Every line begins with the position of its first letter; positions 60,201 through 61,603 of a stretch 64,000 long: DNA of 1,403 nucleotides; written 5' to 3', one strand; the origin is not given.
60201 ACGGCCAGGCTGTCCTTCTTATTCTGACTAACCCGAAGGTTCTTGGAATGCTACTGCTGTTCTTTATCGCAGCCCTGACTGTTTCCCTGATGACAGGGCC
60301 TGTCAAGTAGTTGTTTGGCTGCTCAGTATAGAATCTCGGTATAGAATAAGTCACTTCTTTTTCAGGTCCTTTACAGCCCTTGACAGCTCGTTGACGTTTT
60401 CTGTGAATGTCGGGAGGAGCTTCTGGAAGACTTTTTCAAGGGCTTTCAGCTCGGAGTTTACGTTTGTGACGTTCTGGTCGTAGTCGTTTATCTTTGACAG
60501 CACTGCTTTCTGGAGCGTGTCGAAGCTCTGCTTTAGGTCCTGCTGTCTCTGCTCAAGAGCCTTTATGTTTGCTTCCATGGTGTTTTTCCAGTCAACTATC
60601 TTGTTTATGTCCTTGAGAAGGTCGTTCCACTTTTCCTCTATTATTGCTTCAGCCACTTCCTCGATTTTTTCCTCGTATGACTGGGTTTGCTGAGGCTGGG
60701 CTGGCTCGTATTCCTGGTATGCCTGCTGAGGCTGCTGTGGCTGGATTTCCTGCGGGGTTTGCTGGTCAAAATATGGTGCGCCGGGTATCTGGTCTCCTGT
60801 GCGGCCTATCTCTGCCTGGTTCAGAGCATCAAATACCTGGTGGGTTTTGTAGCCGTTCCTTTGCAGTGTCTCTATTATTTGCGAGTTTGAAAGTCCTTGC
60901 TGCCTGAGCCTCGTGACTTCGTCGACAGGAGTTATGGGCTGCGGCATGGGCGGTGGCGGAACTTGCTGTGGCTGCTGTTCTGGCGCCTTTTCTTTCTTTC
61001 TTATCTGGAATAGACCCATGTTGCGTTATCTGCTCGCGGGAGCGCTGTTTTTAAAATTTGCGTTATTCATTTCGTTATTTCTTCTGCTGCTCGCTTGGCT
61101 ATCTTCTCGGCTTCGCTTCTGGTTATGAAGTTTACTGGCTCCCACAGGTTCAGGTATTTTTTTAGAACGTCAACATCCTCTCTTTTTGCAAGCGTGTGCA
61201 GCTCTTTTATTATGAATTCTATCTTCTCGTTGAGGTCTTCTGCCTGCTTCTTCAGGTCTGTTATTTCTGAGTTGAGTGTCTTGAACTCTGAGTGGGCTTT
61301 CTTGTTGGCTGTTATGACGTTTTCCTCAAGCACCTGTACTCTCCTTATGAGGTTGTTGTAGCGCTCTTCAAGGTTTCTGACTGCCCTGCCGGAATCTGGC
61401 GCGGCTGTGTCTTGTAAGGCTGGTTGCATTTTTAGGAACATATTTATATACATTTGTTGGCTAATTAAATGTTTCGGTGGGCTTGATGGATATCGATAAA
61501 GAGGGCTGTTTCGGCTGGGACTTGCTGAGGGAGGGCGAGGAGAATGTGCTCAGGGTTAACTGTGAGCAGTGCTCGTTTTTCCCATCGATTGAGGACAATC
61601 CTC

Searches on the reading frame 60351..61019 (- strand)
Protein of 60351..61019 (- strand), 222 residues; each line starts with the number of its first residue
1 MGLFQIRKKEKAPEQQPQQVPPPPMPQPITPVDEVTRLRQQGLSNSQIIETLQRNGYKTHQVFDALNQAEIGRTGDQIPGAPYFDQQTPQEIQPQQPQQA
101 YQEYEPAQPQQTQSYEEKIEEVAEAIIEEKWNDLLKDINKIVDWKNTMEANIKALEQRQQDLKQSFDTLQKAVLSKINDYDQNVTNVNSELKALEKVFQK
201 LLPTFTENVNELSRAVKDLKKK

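Call 3: search_protein_families(library=pfam, proteins=[window:60351-61019:-], max_evalue=1)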
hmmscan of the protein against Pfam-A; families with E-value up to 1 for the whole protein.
window:60351-61019:- (222 aa): 24 families
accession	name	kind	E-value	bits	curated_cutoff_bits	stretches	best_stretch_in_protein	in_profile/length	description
PF08192.17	Peptidase_S64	-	0.0032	16.4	23.6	1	96-210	106-219/692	Peptidase family S64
PF04513.17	Baculo_PEP_C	-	0.004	17.7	38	1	126-194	42-111/140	Baculovirus polyhedron envelope protein, PEP, C terminus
PF11887.13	Mce4_CUP1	-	0.022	14.8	32.6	1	146-220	43-116/222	Cholesterol uptake porter CUP1 of Mce4, putative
PF17279.8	DUF5344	-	0.028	15.4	27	1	127-186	18-76/87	Family of unknown function (DUF5344)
PF20667.3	Sec10_N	-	0.036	14.6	27.4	1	147-213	7-73/118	Exocyst complex component Sec10, N-terminal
PF16526.10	CLZ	-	0.037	14.9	26.7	1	179-221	28-70/71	C-terminal leucine zipper domain of cyclic nucleotide-gated channels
PF10392.15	COG5_N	-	0.047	14.4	31.2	1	123-185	49-107/132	Conserved oligomeric Golgi complex subunit 5, N-terminal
PF05478.16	Prominin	-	0.054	12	34.3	1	87-190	191-293/799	Prominin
PF13747.11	DUF4164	-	0.065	14.1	27.2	1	153-196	4-46/89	Domain of unknown function (DUF4164)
PF06771.16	Desmo_N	-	0.1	13.4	25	1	130-164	11-45/97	Viral Desmoplakin N-terminus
PF04799.18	Fzo_mitofusin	-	0.1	12.5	27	1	156-220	93-156/161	fzo-like conserved region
PF02601.20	Exonuc_VII_L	-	0.11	12.4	35.9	1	94-195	168-270/315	Exonuclease VII, large subunit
PF01601.21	CoV_S2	-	0.12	11.4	40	1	146-221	195-270/521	Coronavirus spike glycoprotein S2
PF05235.19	CHAD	-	0.13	12.6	25.6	1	95-215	87-206/228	CHAD domain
PF10046.14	BLOC1_2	-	0.14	13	33.4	1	169-220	28-78/96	Biogenesis of lysosome-related organelles complex-1 subunit 2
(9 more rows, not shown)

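Call 30: search_protein_families(library=ncbifam, proteins=[window:60351-61019:-], max_evalue=0.1)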
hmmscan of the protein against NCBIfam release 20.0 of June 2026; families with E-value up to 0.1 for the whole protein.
window:60351-61019:- (222 aa): 10 families
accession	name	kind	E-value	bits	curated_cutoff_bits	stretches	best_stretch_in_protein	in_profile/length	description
NF038328.1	c-di-AMP_CdaS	exception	0.00054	19.6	225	1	145-222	2-77/191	sporulation-specific diadenylate cyclase CdaS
TIGR02169.1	SMC_prok_A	equivalog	0.0052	14.5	729.4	1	90-221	752-883/1165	chromosome segregation protein SMC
NF045487.1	ASRP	equivalog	0.0062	15.2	300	1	112-212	385-483/593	archaea-specific SMC-related protein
TIGR03513.1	GldL_gliding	equivalog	0.0074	16.2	68.3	1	57-221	56-224/247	type IX secretion system motor protein PorL/GldL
NF049883.1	resolv_YneB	equivalog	0.026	14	175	1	30-59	167-196/211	YneB family resolvase-like protein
NF045780.1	TrlF_fam_ATP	equivalog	0.029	13.1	350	1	60-203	391-537/944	TrlF family AAA-like ATPase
TIGR00996.1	Mtu_fam_mce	paralog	0.036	13.2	140.5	1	145-219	152-264/291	MCE family protein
NF010761.0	PRK14164.1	equivalog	0.048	13.6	167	1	75-164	7-95/220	nucleotide exchange factor GrpE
TIGR04111.1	BcepMu_gp16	hypoth_equivalog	0.055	13.4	34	0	37-75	8-43/55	phage-associated protein, BcepMu gp16 family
NF053563.1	Rkd4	equivalog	0.086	10.9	860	1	114-217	287-391/747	arcadin-4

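Call 56: search_solved_structures(query=A4, max_evalue=1)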
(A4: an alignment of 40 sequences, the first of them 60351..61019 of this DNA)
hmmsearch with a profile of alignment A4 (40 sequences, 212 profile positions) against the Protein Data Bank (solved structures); distinct sequences matched with E-value up to 1: 14.
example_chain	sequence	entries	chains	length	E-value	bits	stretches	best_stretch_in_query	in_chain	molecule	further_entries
9cuy_c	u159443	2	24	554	6.7e-05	26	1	109-197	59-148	Short tail fiber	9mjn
8b8d_A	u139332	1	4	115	0.0017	21.4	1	115-196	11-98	Phosphoprotein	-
5xau_C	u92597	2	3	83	0.22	14.5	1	132-190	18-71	Laminin subunit gamma-1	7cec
3lhf_A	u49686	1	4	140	0.24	14.4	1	161-203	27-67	Serine Recombinase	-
1xk8_A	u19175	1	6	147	0.33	13.9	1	71-138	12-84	Divalent cation tolerant protein CUTA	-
4ld5_A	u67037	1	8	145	0.46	13.5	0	17-68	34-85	MepR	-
1osc_A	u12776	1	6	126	0.47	13.4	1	76-138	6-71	similar to divalent cation tolerant protein CUTA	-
5fb2_A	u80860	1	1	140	0.47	13.4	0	15-68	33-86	MarR family regulatory protein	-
6kkn_A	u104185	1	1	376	0.51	13.3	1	11-55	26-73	All5250 protein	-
6kkm_E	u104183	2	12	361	0.56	13.2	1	12-55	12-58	All5250 protein | RuBisCO accumulation factor 1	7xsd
4l9t_A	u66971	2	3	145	0.57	13.2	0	14-68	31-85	MepR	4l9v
4l9n_A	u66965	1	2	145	0.65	13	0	15-68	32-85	MepR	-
7mgm_C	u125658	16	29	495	0.69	12.9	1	96-149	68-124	Nuclear distribution protein PAC1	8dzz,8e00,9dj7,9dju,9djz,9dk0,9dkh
9mfy_B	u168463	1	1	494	0.72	12.8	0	96-149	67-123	Nuclear distribution protein PAC1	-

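Call 64: find_homologous_proteins(query=window:60351-61019:-)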
Query window:60351-61019:- (222 aa): 514 proteins with E <= 0.001 among 997 candidates; the best 120 are listed.
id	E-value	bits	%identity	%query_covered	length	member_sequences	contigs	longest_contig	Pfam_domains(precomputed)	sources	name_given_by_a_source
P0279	7.5e-137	472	100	100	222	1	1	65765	-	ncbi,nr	ncbi:hypothetical protein HY640_03005 [Candidatus Woesearchaeota archaeon]|nr:hypothetical protein [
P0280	1.8e-87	311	69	100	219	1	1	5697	-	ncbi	-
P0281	3.6e-86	306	75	87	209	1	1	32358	-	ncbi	-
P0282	3.8e-85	303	64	100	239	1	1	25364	-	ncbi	-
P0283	9.5e-85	302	72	87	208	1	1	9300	-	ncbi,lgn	-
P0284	1.3e-84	301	63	100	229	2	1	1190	-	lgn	-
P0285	2.7e-84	300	69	87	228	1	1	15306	-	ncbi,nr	ncbi:hypothetical protein HYV82_02695 [Candidatus Woesearchaeota archaeon]|nr:hypothetical protein [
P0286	3.6e-84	300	63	100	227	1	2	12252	-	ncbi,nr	ncbi:hypothetical protein HYU15_02485 [Candidatus Woesearchaeota archaeon]|nr:hypothetical protein [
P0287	1.9e-83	297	65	99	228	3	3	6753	-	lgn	-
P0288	2.5e-83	297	71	87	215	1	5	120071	-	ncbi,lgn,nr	ncbi:hypothetical protein HYU11_03330 [Candidatus Woesearchaeota archaeon]|nr:hypothetical protein [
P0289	1.4e-82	295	68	100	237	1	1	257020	-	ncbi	-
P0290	2.2e-82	294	61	100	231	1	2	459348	-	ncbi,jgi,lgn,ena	-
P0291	1.0e-81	292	67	100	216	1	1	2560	-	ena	-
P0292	3.0e-80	287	71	86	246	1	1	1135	-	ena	-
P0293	1.3e-79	285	64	88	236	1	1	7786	-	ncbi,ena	-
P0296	3.2e-58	215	51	100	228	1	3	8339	PF28422.1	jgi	jgi:DNA-binding transcriptional MerR regulator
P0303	5.8e-56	208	48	100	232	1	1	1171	PF28422.1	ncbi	-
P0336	5.7e-52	195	51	87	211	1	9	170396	-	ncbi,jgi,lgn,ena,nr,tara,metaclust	ncbi:hypothetical protein CMO88_04730 [Candidatus Woesearchaeota archaeon]|nr:hypothetical protein [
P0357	6.1e-51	191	44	99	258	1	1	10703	PF23991.2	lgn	-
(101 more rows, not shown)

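Call 65: search_protein_families(library=pfam, proteins=[P0296, P0303, P0357], max_evalue=0.01)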
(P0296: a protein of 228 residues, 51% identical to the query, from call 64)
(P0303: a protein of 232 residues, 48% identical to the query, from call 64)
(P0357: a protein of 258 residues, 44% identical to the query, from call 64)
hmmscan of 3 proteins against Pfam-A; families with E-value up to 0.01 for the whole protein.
P0296 (228 aa): 2 families
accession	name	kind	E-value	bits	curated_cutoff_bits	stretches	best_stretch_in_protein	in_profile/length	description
PF16326.10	ABC_tran_CTD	-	0.005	17.5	32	0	149-198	11-61/69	ABC transporter C-terminal domain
PF00627.37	UBA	-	0.0079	16.5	22.4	0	46-71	2-27/37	UBA/TS-N domain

P0303 (232 aa): 2 families
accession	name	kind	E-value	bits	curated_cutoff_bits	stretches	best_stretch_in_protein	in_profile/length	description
PF00884.28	Sulfatase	-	0.0017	18.1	25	1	35-132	73-157/301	Sulfatase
PF25764.1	KIF21A_4th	-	0.0089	16.1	33.1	0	144-202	92-149/183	KIF21A-like domain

P0357 (258 aa): 4 families
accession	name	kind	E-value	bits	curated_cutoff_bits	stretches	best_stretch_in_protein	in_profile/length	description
PF23991.1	DUF7310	-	1.4e-05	26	40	1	172-216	27-70/83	Coiled-coil region of unknown function (DUF7310)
PF06009.19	Laminin_II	-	0.00086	19.8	33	1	181-238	16-76/138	Laminin Domain II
PF20379.3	DUF6674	-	0.00096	19.3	28.5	1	150-245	4-79/251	Family of unknown function (DUF6674)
PF07426.16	Dynactin_p22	-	0.004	17.4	25.2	0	180-239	5-64/168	Dynactin subunit p22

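Call 66: find_encoding_contigs(protein=P0336, flank=8000, max_places=1)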
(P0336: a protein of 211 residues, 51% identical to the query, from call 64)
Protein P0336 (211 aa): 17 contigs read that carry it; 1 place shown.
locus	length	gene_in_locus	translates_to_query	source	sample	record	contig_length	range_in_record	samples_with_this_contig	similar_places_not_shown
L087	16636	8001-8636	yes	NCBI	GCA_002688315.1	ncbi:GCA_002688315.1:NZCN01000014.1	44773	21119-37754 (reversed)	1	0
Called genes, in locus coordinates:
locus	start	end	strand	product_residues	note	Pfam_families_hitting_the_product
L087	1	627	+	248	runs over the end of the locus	PF01026:TatD_DNase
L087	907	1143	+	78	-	PF00462:Glutaredoxin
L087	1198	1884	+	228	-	-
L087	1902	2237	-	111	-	-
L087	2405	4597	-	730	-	-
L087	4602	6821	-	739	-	PF00437:T2SSE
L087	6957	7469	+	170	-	-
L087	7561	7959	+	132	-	-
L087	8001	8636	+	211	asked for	-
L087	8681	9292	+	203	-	PF13623:SurA_N_2 (faint), PF13624:SurA_N_3 (weak)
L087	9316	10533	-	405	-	PF01751:Toprim (weak), PF13155:Toprim_2 (weak), PF13662:Toprim_4 (weak)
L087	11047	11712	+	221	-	PF05552:MS_channel_1st_1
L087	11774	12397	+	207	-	PF19810:HFX_2341_N, PF01022:HTH_5 (faint)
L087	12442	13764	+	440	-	PF04107:GCS2 (weak)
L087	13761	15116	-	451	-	PF07992:Pyr_redox_2, PF13738:Pyr_redox_3, PF00070:Pyr_redox, PF02852:Pyr_redox_dim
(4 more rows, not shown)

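Call 75: predict_structure(alignment_id=A6)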
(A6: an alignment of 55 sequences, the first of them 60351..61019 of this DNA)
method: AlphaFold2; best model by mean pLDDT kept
length: 222 residues; sequences in the alignment: 55
mean_pLDDT: 79.1   pTM: 0.36
mean pLDDT of the five models: 79.1, 78.4, 78.1, 76.3, 76.1
residues with pLDDT >= 90: 138; 70-90: 15; 50-70: 22; < 50: 47
segments of 3 or more residues with pLDDT < 50: 8-17, 74-93, 101-108
pLDDT, mean of each block of 10 residues (from residue 1): 46 45 64 92 94 94 89 47 37 45 47 78 93 97 97 97 98 97 94 95 95 95 92
secondary structure, 60 per line:
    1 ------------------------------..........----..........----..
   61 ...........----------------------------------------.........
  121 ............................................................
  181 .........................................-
elements in order: H31-40 H45-54 H59-71 H112-221

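Call 79: fold_search(model_id=the predicted structure, library=pdb)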
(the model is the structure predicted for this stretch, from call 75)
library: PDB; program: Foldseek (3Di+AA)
matches with E <= 10: 64; with E <= 0.001: 0
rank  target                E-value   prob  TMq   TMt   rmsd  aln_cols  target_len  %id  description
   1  4xvn_E                8.4e-01  0.63  0.17  0.26   2.7        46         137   26  Crystal structure of the small terminase from thermophilic phage G20C (released 2016-02-10)
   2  6zfw_B                1.3e+00  0.75  0.17  0.49   2.1        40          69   22  X-ray structure of the soluble N-terminal domain of T. cruzi PEX-14 (released 2020-12-09)
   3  4bxu_MODEL_1_A        1.4e+00  0.60  0.18  0.51   6.3        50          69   18  Structure of Pex14 in complex with Pex5 LVxEF motif (released 2013-11-27)
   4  6ejq_H                1.4e+00  0.60  0.18  0.28   2.9        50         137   22  Crystal structure of a C-terminally truncated small terminase protein from the thermophilic bacteriophage G20c (released 2018-10-10)
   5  7qrc_B                1.5e+00  0.51  0.17  0.56   9.0        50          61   22  X-ray structure of Trypanosoma cruzi PEX14 in complex with a PEX5-PEX14 PPI inhibitor (released 2022-11-23)
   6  4xvn_F                1.6e+00  0.44  0.18  0.27   3.0        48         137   25  Crystal structure of the small terminase from thermophilic phage G20C (released 2016-02-10)
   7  6v1i_A                1.8e+00  0.51  0.17  0.26   2.6        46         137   24  Cryo-EM reconstruction of the thermophilic bacteriophage P74-26 small terminase- symmetric (released 2020-02-12)
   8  4xvn_D                1.9e+00  0.44  0.17  0.26   2.6        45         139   27  Crystal structure of the small terminase from thermophilic phage G20C (released 2016-02-10)
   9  4fcy_A                2.1e+00  0.51  0.18  0.09   2.9        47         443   11  Crystal structure of the bacteriophage Mu transpososome (released 2012-11-07)
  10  6ejq_F                2.2e+00  0.41  0.17  0.26   3.0        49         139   22  Crystal structure of a C-terminally truncated small terminase protein from the thermophilic bacteriophage G20c (released 2018-10-10)
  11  4xvn_C                2.2e+00  0.38  0.18  0.29   2.8        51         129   22  Crystal structure of the small terminase from thermophilic phage G20C (released 2016-02-10)
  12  6zfw_C                2.4e+00  0.54  0.17  0.49   2.0        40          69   22  X-ray structure of the soluble N-terminal domain of T. cruzi PEX-14 (released 2020-12-09)
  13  6zfw_A                2.4e+00  0.54  0.17  0.49   2.0        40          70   22  X-ray structure of the soluble N-terminal domain of T. cruzi PEX-14 (released 2020-12-09)
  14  4xvn_A                2.4e+00  0.38  0.18  0.29   3.0        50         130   22  Crystal structure of the small terminase from thermophilic phage G20C (released 2016-02-10)
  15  5l87                  2.5e+00  0.51  0.17  0.55   2.1        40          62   15  Targeting the PEX14-PEX5 interaction by small molecules provides novel therapeutic routes to treat trypanosomiases. (released 2017-03-08)
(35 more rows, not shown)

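Call 90: search_protein_families(library=phrogs, proteins=[window:60351-61019:-], max_evalue=0.01)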
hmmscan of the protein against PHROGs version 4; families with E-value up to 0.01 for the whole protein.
window:60351-61019:- (222 aa): 4 families
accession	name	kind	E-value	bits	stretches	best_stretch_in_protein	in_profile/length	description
phrog_3590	-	unknown function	1.1e-05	26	1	108-222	204-309/481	-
phrog_2990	-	unknown function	0.0067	17.6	1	115-197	20-97/133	-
phrog_5406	-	unknown function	0.0088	16.6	1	99-165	42-108/240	-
phrog_77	-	DNA, RNA and nucleotide metabolism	0.0099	15.4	1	102-221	635-746/967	SbcC-like subunit of palindrome specific endonuclease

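Call 91: search_protein_families(library=padloc, proteins=[window:60351-61019:-], max_evalue=0.01)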
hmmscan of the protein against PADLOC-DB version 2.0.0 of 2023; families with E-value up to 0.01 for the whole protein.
window:60351-61019:- (222 aa): 5 families
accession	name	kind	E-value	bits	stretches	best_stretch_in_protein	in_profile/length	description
PDLC03859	LmuB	-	3.4e-05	21.2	1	111-220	354-462/611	-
PDLC03865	LmuB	-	0.0011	15.2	1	112-220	564-676/1007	-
PDLC04886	PDC-S06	-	0.0056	13.5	1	94-211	320-442/727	-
PDLC00635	ZorA2|ZorA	-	0.0066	13.5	1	111-220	288-399/505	MotA/ExbB/TolQ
PDLC00006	DruC1|DruC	-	0.0068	12.9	1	110-221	189-297/626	Unknown function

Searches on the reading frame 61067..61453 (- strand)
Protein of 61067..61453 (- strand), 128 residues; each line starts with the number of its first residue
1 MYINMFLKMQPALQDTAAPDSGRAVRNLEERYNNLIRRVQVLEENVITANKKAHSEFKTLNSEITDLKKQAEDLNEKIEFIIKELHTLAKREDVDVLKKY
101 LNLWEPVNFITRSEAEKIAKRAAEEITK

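Call 3: search_protein_families(library=pfam, proteins=[window:61067-61453:-], max_evalue=1)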
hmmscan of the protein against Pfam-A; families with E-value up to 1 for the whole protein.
window:61067-61453:- (128 aa): 36 families (the best 25 are shown)
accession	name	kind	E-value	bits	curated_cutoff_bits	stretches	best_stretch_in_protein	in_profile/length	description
PF25785.1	TPR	-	0.00013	22.6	27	1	51-95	3-47/110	Nucleoprotein TPR-like domain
PF15397.11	DUF4618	-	0.00098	19.1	34.9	1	22-90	37-109/258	Domain of unknown function (DUF4618)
PF10473.14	CENP-F_leu_zip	-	0.0013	19.3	34.5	1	24-120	18-120/140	Leucine-rich repeats of kinetochore protein Cenp-F/LEK1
PF06009.19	Laminin_II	-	0.0024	18.4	33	1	51-94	41-84/138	Laminin Domain II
PF06810.17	Phage_scaffold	-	0.0025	18.2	35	1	48-122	27-91/170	Phage capsid assembly scaffolding protein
PF06419.17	COG6_N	-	0.0027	18.3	27.4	1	42-98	20-75/114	Conserved oligomeric complex COG6, N-terminal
PF08581.15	Tup_N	-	0.0047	17.7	28.7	1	55-89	11-45/77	Tup N-terminal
PF08663.15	HalX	-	0.012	16.4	23.2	1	31-77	11-57/68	HalX domain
PF07195.17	FliD_C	-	0.012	15.5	25.4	1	33-86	167-221/236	Flagellar hook-associated protein 2 C-terminus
PF14662.11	KASH_CCD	-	0.013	16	43.3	1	23-124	29-127/191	Coiled-coil region of CCDC155 or KASH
PF04899.17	MbeD_MobD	-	0.017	15.7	21.6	0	57-79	44-66/70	MbeD/MobD like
PF12732.12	YtxH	-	0.018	15.9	37.5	0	18-78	19-59/71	YtxH-like protein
PF01519.22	DUF16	-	0.022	15.7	40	1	25-93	36-100/104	Protein of unknown function DUF16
PF07926.17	TPR_MLP1_2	-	0.022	15.2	36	2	56-90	2-36/129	TPR/MLP1/MLP2-like protein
PF09769.14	ApoO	-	0.029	14.7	31.4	1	39-87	13-61/131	Apolipoprotein O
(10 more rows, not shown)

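Call 30: search_protein_families(library=ncbifam, proteins=[window:61067-61453:-], max_evalue=0.1)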
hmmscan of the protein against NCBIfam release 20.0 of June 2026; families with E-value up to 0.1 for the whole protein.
window:61067-61453:- (128 aa): 12 families
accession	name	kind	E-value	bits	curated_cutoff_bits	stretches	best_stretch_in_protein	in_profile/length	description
NF053852.1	vesicle_Bd0635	exception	0.00011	21.9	250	1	12-125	39-136/223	CpoB-like predatory vesicle lipoprotein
NF045487.1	ASRP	equivalog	0.00017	20.3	300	1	23-126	376-480/593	archaea-specific SMC-related protein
NF047515.1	SpiroCoCo_C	equivalog_domain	0.0007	18.8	125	1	25-92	137-203/313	SpiroCoCo family coiled-coil protein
NF033872.1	SidA_fam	subfamily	0.001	18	60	1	19-90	215-287/379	T4SS effector SidA family protein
NF003413.0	PRK04778.1-7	equivalog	0.0013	17.2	556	1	23-98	346-422/564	septation ring formation regulator EzrA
NF052682.1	morpho_FcmC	equivalog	0.012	16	90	1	17-79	53-113/159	filament morphology membrane protein FcmC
NF038218.1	IcmG_DotF_IVB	equivalog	0.018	14.7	200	1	33-91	120-188/266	type IVB secretion system protein IcmG/DotF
TIGR04211.1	SH3_and_anchor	equivalog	0.021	14.4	65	1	33-93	104-163/198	TIGR04211 family SH3 domain-containing protein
NF038291.1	rep_pAB02_ORF2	subfamily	0.028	14.8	85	1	48-119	60-122/172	plasmid replication DNA-binding protein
TIGR02976.1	phageshock_pspB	equivalog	0.055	13.8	51.7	0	10-44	29-63/75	envelope stress response membrane protein PspB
TIGR02280.1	PaaB1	equivalog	0.059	12.9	345.15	1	14-49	67-99/256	2-(1,2-epoxy-1,2-dihydrophenyl)acetyl-CoA isomerase PaaG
NF033885.1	conj_TraP_IncI1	equivalog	0.098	12.4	135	0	15-92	67-144/217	conjugal transfer protein TraP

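Call 57: search_solved_structures(query=A5, max_evalue=1)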
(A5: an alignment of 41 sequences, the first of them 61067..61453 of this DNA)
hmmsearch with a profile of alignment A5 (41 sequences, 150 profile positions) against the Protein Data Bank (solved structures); distinct sequences matched with E-value up to 1: 34.
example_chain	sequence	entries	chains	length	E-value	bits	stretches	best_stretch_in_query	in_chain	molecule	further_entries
4r0r_A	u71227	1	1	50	0.0078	19.3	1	77-108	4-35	eboIZN21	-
8ybc_A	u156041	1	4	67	0.041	17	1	40-102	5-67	Golgi membrane protein 1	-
4kht_A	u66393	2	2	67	0.12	15.5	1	77-109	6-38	Gp41 helix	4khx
8v5a_A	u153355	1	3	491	0.12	15.4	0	56-109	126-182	Fusion glycoprotein F0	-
5u5b_A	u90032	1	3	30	0.12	15.4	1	74-99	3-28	Designed trimeric coiled coil peptide with two terpyridine side chains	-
5cx2_A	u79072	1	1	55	0.23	14.6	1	57-104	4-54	Coronin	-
5cx2_C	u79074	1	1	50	0.24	14.5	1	30-103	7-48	Coronin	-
4j2c_A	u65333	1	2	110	0.24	14.5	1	7-96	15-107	Syntaxin-6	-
1lvf_A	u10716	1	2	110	0.28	14.3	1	8-96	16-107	syntaxin 6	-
5cx2_D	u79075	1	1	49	0.28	14.2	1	30-102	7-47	Coronin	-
8wpl_A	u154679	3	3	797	0.29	14.2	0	36-84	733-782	Short transient receptor potential channel 1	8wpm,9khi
5cx2_B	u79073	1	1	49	0.3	14.1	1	33-103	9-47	Coronin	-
5j4o_A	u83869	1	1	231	0.33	14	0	61-103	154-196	Spectrin alpha chain, erythrocytic 1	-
6ds9_A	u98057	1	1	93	0.33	14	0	28-104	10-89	de novo designed three helix bundle GRa3D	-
6icr_A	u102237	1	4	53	0.37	13.9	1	58-103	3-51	Coronin-like protein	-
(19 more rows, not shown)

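Call 90: search_protein_families(library=phrogs, proteins=[window:61067-61453:-], max_evalue=0.01)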
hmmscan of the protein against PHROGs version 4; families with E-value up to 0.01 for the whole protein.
window:61067-61453:- (128 aa): 7 families
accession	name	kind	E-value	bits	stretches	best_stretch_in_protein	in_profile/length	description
phrog_25820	-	lysis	0.00023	21.7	1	25-121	43-132/265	endolysin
phrog_1538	-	tail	0.00038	20.3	1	21-127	221-327/811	tail length tape measure protein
phrog_8488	-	unknown function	0.0004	21.4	0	54-100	19-65/119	-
phrog_35327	-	unknown function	0.0061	16.5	1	35-90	198-256/348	-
phrog_8613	-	unknown function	0.0068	17.4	1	51-109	54-110/184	-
phrog_13576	-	other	0.0072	17.5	0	8-91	32-113/126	methyltransferase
phrog_9583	-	unknown function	0.0095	17.5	0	20-51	64-95/113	-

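Call 91: search_protein_families(library=padloc, proteins=[window:61067-61453:-], max_evalue=0.01)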
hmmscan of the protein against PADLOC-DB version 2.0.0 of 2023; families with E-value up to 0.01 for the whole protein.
window:61067-61453:- (128 aa): 2 families
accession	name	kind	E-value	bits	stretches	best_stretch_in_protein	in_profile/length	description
PDLC00601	ZorA1|ZorA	-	0.00074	16.3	1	9-90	319-402/699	MotA/ExbB/TolQ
PDLC01177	CorA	-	0.0087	14.2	0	26-82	17-70/117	CorA-like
